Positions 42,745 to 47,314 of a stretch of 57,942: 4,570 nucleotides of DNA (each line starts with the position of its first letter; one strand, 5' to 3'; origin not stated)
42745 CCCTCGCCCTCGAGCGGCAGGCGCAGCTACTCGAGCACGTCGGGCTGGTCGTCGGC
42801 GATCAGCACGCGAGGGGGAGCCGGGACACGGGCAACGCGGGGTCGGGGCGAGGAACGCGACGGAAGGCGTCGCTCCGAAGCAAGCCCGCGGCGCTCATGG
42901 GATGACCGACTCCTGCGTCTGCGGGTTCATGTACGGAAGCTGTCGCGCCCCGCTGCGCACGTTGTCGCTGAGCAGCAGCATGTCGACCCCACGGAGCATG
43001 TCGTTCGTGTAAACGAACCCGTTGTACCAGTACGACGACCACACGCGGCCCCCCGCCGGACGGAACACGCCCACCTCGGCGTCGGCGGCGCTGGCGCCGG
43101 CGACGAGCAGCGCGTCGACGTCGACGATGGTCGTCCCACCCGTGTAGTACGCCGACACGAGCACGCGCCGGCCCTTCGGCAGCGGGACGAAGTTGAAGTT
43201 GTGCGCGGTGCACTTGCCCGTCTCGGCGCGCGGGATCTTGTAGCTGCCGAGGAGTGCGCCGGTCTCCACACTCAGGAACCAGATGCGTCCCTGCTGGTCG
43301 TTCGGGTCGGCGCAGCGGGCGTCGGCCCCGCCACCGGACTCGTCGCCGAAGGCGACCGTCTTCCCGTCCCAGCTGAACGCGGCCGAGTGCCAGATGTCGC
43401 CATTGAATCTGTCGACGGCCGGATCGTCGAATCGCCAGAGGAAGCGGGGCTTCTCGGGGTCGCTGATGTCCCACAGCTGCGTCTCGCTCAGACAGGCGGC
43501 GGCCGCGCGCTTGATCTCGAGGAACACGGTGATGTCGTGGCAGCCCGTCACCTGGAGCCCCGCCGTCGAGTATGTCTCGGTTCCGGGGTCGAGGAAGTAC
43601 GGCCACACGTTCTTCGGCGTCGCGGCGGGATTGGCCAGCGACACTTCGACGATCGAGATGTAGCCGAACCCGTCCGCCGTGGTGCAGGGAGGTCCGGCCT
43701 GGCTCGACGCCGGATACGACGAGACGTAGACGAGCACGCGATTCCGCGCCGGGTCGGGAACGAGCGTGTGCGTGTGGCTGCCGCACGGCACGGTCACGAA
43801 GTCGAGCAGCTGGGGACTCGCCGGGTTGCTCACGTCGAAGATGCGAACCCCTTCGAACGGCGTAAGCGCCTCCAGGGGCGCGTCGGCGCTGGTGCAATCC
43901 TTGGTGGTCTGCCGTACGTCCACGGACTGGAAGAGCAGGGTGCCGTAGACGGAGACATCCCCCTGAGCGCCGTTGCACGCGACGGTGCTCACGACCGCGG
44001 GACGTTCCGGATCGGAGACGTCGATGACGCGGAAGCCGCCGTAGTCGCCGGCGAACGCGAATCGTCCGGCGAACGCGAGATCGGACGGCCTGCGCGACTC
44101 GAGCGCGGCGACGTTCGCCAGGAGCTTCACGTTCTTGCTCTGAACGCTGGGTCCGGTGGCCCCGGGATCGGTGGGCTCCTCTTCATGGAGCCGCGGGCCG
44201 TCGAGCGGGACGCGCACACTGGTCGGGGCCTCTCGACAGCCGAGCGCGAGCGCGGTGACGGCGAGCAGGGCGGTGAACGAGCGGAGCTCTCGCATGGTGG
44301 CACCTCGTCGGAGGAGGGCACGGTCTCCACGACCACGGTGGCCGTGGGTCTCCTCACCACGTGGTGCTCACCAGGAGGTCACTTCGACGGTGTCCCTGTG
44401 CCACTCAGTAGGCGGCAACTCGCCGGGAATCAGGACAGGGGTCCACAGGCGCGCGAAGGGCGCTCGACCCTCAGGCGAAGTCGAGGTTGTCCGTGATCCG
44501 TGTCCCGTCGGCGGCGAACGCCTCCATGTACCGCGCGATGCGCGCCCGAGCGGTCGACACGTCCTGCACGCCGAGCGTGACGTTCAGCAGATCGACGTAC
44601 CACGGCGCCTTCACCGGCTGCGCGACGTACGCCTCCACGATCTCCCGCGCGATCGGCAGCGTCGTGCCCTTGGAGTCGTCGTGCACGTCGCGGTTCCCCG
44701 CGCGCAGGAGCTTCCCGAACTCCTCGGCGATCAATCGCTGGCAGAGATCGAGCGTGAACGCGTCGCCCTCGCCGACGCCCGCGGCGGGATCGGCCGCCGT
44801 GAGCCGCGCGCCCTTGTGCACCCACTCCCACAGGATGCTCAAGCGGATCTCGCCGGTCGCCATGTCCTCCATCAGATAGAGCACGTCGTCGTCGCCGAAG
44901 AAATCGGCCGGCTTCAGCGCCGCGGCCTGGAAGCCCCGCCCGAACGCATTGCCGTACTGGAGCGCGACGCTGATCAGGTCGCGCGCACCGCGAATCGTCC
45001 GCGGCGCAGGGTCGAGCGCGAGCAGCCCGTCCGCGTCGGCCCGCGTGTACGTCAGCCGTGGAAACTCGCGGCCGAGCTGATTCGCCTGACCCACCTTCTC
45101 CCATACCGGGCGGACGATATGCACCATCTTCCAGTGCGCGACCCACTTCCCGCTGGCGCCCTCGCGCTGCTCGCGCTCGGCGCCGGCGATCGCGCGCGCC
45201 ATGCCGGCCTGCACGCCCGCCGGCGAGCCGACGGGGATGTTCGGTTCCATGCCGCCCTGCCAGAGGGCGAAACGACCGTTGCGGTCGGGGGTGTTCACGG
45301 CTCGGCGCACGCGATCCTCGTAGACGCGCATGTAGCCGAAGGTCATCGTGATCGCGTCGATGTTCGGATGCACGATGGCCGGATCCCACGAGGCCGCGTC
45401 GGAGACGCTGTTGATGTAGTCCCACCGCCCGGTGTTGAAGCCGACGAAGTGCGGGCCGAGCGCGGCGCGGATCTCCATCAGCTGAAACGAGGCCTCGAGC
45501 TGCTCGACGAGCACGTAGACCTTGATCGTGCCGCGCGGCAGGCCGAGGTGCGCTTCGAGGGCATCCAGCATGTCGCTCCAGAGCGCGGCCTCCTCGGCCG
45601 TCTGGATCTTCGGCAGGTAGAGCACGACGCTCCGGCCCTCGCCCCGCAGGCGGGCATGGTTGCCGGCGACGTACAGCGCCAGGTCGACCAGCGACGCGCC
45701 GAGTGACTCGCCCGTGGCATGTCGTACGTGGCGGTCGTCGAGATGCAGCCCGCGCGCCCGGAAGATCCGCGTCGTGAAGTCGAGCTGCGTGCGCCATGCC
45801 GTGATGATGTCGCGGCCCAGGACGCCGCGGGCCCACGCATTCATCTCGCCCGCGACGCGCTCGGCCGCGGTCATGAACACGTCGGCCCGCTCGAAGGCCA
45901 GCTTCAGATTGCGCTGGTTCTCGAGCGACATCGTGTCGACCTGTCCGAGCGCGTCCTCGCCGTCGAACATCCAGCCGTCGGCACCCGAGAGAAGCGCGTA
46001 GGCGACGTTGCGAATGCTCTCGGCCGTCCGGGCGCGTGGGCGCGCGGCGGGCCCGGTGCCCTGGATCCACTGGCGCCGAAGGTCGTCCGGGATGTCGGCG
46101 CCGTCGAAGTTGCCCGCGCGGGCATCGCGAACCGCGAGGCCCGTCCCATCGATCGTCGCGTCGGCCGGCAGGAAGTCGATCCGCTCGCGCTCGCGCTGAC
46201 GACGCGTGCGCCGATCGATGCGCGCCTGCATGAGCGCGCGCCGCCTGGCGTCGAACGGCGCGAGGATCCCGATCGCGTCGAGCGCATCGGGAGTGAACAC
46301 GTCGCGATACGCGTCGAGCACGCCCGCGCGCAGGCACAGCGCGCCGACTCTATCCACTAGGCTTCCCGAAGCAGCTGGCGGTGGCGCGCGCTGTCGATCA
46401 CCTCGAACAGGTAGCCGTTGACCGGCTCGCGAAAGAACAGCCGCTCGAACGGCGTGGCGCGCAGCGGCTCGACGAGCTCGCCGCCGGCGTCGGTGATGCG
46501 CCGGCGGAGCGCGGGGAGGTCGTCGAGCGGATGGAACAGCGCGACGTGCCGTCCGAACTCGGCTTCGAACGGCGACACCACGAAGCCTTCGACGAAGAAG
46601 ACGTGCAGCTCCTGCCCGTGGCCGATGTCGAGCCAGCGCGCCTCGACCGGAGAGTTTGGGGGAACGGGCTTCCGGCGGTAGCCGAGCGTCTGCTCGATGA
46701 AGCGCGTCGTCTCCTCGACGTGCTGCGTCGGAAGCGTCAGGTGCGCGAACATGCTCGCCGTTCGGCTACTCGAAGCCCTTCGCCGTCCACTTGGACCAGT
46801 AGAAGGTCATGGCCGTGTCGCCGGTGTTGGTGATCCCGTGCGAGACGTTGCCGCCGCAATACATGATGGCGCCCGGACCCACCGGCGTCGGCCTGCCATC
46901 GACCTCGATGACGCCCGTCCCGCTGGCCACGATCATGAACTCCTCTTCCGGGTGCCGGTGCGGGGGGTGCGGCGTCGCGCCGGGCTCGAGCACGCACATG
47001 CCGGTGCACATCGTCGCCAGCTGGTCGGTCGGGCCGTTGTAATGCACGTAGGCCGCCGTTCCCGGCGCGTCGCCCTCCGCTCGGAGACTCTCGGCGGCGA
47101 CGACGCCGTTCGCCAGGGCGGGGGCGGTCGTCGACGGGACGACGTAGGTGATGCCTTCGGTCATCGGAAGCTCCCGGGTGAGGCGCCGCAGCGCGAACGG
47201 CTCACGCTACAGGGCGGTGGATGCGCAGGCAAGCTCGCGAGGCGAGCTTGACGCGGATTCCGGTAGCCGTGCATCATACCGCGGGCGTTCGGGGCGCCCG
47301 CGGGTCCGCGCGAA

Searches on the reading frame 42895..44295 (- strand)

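Call 18: search_protein_families(library=pfam, proteins=[window:42895-44295:-], max_evalue=0.00001)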
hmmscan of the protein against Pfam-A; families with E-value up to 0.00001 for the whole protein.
window:42895-44295:- (466 aa): 1 family
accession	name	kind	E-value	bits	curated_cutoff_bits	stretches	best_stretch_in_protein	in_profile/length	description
PF08309.17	LVIVD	-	1.4e-07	31.2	20.2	0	71-105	5-40/42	LVIVD repeat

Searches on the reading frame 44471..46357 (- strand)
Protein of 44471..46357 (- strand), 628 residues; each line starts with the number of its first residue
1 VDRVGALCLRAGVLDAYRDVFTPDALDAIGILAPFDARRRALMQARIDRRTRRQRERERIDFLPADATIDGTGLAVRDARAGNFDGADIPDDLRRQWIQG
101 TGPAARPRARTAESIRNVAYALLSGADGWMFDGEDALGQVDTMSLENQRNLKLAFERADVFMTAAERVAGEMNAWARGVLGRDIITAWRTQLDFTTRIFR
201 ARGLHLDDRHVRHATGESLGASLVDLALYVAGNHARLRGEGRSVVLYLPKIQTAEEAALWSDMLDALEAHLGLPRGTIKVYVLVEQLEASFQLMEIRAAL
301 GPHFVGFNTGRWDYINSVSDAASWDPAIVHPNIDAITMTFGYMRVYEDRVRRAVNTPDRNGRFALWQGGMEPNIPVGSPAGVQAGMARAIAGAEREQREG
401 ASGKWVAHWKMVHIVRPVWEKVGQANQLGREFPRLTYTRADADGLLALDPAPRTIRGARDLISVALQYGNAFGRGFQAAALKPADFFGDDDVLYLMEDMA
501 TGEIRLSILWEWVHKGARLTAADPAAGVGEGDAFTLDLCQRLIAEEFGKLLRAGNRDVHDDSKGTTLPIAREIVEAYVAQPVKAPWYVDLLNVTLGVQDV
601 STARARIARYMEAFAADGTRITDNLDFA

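Call 72: search_protein_families(library=pfam, proteins=[window:44471-46357:-], max_evalue=0.00001)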
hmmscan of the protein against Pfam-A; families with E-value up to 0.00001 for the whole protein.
window:44471-46357:- (628 aa): 2 families
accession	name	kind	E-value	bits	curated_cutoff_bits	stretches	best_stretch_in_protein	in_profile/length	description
PF01274.28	MS_TIM-barrel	-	1.2e-45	155.9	26.4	1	198-428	3-230/248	Malate synthase, TIM barrel domain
PF20659.2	MS_C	-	8.7e-06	26.6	23.1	0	492-556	30-86/118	Malate synthase, C-terminal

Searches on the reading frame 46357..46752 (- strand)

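Call 72: search_protein_families(library=pfam, proteins=[window:46357-46752:-], max_evalue=0.00001)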
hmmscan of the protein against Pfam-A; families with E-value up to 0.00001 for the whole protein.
window:46357-46752:- (131 aa): 1 family
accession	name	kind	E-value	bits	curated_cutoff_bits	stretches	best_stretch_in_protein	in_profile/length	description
PF00903.31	Glyoxalase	-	1.1e-06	29.5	20.6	1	2-118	2-121/121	Glyoxalase/Bleomycin resistance protein/Dioxygenase superfamily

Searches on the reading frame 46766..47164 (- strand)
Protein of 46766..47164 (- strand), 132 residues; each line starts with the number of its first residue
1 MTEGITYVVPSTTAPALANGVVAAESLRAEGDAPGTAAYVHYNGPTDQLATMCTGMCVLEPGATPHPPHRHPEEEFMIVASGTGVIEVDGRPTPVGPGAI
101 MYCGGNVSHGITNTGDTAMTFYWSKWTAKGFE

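Call 72: search_protein_families(library=pfam, proteins=[window:46766-47164:-], max_evalue=0.00001)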
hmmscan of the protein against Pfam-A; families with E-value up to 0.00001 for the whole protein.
window:46766-47164:- (132 aa): 2 families
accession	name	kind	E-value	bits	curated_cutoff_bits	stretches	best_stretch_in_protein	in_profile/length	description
PF07883.17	Cupin_2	-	2.9e-18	65.8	27.2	1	56-123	2-68/70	Cupin domain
PF02311.25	AraC_binding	-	2.1e-06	27.9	21.1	1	66-124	16-74/135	AraC-like ligand binding domain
